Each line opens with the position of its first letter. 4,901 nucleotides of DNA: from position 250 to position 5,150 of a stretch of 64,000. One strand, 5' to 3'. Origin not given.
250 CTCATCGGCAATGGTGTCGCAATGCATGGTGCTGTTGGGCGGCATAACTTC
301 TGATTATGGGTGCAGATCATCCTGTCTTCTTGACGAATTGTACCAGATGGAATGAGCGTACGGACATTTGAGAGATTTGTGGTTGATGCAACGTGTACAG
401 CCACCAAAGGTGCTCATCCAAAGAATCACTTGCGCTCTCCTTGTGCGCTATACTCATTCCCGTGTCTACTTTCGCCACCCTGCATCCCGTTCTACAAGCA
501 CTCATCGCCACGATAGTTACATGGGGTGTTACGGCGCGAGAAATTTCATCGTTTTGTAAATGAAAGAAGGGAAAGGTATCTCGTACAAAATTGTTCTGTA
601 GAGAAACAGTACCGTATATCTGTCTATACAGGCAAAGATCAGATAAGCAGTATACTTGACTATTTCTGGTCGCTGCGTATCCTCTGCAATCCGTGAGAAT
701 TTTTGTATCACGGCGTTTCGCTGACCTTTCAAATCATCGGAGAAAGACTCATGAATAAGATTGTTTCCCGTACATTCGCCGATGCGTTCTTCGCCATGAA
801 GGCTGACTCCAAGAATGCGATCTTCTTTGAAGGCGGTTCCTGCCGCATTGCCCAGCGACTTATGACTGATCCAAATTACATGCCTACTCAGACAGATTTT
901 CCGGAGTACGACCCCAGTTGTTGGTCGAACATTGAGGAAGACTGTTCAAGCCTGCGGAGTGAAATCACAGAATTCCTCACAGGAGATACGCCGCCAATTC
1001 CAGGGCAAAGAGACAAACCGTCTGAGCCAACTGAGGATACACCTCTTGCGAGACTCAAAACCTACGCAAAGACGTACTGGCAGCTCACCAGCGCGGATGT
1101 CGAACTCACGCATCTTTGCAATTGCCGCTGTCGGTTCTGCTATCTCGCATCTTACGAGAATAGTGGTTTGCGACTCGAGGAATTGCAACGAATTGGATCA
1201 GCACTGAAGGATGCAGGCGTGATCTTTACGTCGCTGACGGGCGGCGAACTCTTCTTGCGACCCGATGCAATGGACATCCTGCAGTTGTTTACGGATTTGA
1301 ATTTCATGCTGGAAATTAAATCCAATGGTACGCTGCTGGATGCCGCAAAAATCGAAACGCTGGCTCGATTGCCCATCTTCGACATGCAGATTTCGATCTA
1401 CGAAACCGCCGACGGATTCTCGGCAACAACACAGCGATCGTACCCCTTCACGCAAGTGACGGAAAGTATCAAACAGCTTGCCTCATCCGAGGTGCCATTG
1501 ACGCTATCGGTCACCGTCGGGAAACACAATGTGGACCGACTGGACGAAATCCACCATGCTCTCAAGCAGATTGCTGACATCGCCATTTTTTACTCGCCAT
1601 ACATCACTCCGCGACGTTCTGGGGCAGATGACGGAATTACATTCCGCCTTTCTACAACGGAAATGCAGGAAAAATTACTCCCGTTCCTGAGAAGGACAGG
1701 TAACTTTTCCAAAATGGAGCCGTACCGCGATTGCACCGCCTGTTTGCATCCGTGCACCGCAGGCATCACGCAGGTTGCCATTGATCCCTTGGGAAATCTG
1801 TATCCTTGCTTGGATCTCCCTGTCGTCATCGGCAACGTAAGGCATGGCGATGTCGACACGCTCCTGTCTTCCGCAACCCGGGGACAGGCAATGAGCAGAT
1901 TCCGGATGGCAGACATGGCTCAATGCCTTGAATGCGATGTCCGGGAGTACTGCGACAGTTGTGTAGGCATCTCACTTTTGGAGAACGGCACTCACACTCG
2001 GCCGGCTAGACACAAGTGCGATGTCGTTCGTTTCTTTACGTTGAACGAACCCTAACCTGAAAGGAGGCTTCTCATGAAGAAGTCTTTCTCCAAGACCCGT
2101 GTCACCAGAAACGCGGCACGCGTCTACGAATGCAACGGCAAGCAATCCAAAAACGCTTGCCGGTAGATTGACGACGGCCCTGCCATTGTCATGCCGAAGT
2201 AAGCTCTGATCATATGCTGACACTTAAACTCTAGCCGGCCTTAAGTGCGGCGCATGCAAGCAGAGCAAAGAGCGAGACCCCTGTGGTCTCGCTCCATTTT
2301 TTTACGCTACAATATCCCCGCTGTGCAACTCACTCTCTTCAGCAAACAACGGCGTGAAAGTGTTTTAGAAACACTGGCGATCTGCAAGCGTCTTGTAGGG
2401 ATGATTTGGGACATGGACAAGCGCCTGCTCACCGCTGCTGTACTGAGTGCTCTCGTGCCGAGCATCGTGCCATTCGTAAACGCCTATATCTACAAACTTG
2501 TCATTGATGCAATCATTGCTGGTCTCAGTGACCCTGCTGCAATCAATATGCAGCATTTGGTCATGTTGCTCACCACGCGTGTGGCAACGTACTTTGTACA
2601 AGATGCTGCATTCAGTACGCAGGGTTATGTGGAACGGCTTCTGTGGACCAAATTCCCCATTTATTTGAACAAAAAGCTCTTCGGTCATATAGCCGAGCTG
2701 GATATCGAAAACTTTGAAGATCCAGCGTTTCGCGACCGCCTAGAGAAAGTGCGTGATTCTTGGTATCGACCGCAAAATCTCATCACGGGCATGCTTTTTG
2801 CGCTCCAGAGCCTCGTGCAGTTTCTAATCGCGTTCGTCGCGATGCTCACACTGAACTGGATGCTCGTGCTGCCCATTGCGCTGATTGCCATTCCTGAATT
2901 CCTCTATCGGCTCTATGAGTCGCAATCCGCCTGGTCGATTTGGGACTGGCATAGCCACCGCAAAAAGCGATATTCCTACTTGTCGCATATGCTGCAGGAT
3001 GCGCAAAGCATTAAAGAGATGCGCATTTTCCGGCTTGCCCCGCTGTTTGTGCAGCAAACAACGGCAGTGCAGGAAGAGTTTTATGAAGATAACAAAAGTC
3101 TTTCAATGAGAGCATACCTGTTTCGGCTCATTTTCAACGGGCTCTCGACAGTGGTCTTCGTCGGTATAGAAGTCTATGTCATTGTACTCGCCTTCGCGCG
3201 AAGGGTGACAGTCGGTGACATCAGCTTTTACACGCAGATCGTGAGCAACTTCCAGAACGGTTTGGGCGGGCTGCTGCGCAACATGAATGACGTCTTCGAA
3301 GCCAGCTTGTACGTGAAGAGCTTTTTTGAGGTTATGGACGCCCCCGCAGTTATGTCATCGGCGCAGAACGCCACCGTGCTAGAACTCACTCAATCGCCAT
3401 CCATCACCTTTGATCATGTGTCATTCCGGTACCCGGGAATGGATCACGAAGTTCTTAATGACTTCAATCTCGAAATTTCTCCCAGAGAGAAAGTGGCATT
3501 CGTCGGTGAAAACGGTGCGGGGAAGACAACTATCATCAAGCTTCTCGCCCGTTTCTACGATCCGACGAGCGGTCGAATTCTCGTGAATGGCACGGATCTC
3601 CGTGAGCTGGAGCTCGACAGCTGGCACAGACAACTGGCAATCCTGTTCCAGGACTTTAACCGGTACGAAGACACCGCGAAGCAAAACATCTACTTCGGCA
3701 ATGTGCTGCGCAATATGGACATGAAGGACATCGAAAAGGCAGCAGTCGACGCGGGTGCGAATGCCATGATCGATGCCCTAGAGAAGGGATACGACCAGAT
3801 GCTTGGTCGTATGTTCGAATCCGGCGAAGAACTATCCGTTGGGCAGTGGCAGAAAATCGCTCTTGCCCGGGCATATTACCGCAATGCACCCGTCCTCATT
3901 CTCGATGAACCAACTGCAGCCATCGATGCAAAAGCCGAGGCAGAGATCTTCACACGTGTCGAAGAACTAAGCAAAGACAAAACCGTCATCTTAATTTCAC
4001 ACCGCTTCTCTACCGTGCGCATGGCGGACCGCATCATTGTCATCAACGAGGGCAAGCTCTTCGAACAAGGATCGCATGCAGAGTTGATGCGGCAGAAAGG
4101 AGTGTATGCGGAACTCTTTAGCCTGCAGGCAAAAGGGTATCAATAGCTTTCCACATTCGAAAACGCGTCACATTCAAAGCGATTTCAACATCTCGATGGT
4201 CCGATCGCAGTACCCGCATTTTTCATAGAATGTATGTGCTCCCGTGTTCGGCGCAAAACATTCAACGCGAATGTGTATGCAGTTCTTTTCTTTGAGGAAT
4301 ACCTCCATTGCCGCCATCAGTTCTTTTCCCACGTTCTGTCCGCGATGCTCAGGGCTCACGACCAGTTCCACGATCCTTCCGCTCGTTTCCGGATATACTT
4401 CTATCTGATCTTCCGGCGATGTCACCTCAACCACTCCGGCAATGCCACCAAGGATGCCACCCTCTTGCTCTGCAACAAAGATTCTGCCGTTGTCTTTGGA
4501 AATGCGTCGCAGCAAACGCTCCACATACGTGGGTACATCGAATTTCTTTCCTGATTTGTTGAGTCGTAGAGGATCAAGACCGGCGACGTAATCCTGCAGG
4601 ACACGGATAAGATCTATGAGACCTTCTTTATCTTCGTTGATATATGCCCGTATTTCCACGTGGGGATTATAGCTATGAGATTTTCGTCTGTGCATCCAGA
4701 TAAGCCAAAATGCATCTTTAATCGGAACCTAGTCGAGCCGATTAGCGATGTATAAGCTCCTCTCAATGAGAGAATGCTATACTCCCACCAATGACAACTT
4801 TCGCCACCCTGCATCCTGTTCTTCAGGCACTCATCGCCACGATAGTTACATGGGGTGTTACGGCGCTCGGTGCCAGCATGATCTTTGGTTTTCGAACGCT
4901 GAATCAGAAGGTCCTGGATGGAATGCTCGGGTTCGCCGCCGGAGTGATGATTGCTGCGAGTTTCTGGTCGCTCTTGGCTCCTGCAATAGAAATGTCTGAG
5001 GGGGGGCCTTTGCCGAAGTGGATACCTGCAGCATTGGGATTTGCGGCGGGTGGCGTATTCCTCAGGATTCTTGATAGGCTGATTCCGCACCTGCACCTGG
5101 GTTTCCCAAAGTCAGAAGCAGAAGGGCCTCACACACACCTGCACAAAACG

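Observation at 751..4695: Candidate new RiPP locus: radical SAM/SPASM enzyme + 30-aa two-Cys peptide + ABC exporter + GNAT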

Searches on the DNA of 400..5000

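Call 59: search_rna_families(source=window, start=400, end=5000, threshold=evalue, max_evalue=1)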
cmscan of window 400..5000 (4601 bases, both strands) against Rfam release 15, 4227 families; matches with E-value up to 1: 0.
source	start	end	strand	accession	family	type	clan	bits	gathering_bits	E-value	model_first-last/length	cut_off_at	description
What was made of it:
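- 2173..2252 (+): Structured 3' UTR of the peptide gene: a hairpin right after the stop (2173-2190) and a stem-loop (2215-2252) around an invariant block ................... (~2224-2243). No Rfam family (call 59).
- Tried and rejected: No Rfam match at E<=1 (call 59).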

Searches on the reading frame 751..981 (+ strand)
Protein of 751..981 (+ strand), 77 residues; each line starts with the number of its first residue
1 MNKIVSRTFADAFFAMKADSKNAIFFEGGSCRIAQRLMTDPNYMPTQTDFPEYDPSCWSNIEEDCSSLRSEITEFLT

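Call 49: search_solved_structures(query=A6, max_evalue=10)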
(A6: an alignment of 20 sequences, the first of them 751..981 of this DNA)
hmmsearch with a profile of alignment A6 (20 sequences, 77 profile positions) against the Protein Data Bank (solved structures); distinct sequences matched with E-value up to 10: 3.
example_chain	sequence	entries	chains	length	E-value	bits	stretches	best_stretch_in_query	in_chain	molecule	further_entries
7qzq_A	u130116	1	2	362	0.22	14.7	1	7-26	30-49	Kelch repeat and BTB domain-containing protein 12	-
2prv_A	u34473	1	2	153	0.95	12.7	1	16-49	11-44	Uncharacterized protein yobK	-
4i96_A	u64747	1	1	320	1.8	11.8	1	19-66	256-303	Ryanodine receptor 1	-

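Call 55: predict_structure(alignment_id=A6)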
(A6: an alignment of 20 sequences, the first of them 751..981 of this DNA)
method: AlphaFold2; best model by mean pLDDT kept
length: 77 residues; sequences in the alignment: 20
mean_pLDDT: 92.7   pTM: 0.77
mean pLDDT of the five models: 92.7, 92.7, 92.0, 91.5, 90.4
residues with pLDDT >= 90: 71; 70-90: 5; 50-70: 1; < 50: 0
segments of 3 or more residues with pLDDT < 50: none
pLDDT, mean of each block of 10 residues (from residue 1): 88 95 93 94 92 92 94 94
secondary structure, 60 per line:
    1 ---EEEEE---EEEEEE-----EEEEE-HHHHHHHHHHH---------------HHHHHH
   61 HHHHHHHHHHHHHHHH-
elements in order: E4-8 E12-17 E23-27 H29-39 H55-76
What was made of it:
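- On Radical SAM / SPASM RiPP maturases (RRE-dependent): The predicted fold has strands 4-8, 12-17 and 23-27 and helices 29-39 and 55-76, at pLDDT 92.7 (call 55).
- The isolated N-terminal model (pLDDT 92.7) has three strands then helices (call 55).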

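Call 57: fold_search(model_id=the predicted structure, library=pdb)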
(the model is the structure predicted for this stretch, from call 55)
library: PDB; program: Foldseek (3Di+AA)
matches with E <= 10: 630; with E <= 0.001: 0
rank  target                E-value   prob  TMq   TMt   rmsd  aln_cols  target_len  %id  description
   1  5v1u_B                4.9e-02  0.91  0.46  0.42   5.3        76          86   16  TbiB1 in Complex with the TbiA(beta) Leader Peptide (released 2018-09-05)
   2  5v1u_A                4.9e-02  0.90  0.46  0.43   5.3        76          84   16  TbiB1 in Complex with the TbiA(beta) Leader Peptide (released 2018-09-05)
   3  5v1v_A                7.7e-02  0.87  0.46  0.41   5.2        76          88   16  TbiB1 in Complex with the TbiA(alpha) Leader Peptide (released 2018-09-05)
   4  5why_B                3.5e-01  0.51  0.46  0.12   4.6        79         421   14  Structural Insights into Thioether Bond Formation in the Biosynthesis of Sactipeptides (released 2017-07-26)
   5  8wh6_D                3.5e-01  0.18  0.28  0.07   9.0       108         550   10  MPOX E5 hexamer ADP and ssDNA bound and clear primase domain conformation (released 2024-09-25)
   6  5wgg_A                7.1e-01  0.41  0.47  0.12   4.8        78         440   12  Structural Insights into Thioether Bond Formation in the Biosynthesis of Sactipeptides (released 2017-07-26)
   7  6jx3_B                7.6e-01  0.47  0.53  0.49   5.4        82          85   17  Lasso peptide synthetase B1 complexed with the leader peptide (released 2019-06-26)
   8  5v1u_C                8.1e-01  0.23  0.41  0.39   6.5        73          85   12  TbiB1 in Complex with the TbiA(beta) Leader Peptide (released 2018-09-05)
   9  5why_A                8.7e-01  0.41  0.50  0.13   4.1        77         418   12  Structural Insights into Thioether Bond Formation in the Biosynthesis of Sactipeptides (released 2017-07-26)
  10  5v1u_D                9.3e-01  0.20  0.40  0.38   6.6        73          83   10  TbiB1 in Complex with the TbiA(beta) Leader Peptide (released 2018-09-05)
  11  9e5c_4y               9.9e-01  0.15  0.27  0.04   8.2        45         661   13  Cryo-EM structure of 96 nm repeat of microtubule doublet from T. brucei flagellum (released 2025-03-12)
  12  8pz5_A                1.2e+00  0.25  0.47  0.11   6.1        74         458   14  Structure of ThcOx, solved at wavelength 3.099 A (released 2023-10-25)
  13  4bdw                  1.2e+00  0.14  0.22  0.21   3.1        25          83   24  The structure of the FnI-EGF tandem domain of coagulation factor XII in complex with Holmium (released 2013-02-13)
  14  9im1_F                1.2e+00  0.11  0.30  0.07  11.2       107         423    9  The Cryo-EM structure of MPXV E5 in complex with ssDNA in intermediate state 1 (released 2025-06-18)
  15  9im1_A                1.2e+00  0.08  0.30  0.06  10.4       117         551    8  The Cryo-EM structure of MPXV E5 in complex with ssDNA in intermediate state 1 (released 2025-06-18)
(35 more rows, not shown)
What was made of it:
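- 751..2055 (+): RRE + radical SAM + SPASM peptide maturase, 434 aa. Residues ~1-77 form an RRE-like domain, 81-94 a disordered linker and ~110-330 the rSAM barrel with C123-x3-C127-x2-C130. The SPASM region carries 7 invariant Cys: 335, 353, 392, 395, 401, 404, 423. N-terminal domain model pLDDT 92.7, with top hits on RRE proteins (calls 55, 57).
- On Radical SAM / SPASM RiPP maturases (RRE-dependent): The top Foldseek hits are RRE proteins (TbiB1 probability 0.91, CteB N-terminus, lasso B1, ThcOx), but E is 0.05 or worse and TM is 0.46-0.53 (call 57).
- Its top Foldseek hits are TbiB1 with bound leader (probability 0.91), the CteB N-terminus, lasso B1 (6JX3) and ThcOx (call 57). The RRE assignment rests on weak Foldseek statistics (E 0.05, TM 0.46-0.53; call 57). 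The enzyme also carries an RRE-like domain (calls 55, 57).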

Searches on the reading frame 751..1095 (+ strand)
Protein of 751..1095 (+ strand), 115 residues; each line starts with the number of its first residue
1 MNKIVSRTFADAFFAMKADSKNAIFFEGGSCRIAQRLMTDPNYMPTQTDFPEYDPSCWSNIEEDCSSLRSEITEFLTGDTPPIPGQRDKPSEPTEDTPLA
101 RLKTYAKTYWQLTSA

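Call 23: search_protein_families(library=pfam, proteins=[window:751-1095:+], max_evalue=10)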
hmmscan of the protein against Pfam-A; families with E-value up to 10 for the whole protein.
window:751-1095:+ (115 aa): 0 families

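Call 24: search_protein_families(library=ncbifam, proteins=[window:751-1095:+], max_evalue=10)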
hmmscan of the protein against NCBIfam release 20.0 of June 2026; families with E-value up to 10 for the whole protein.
window:751-1095:+ (115 aa): 0 families
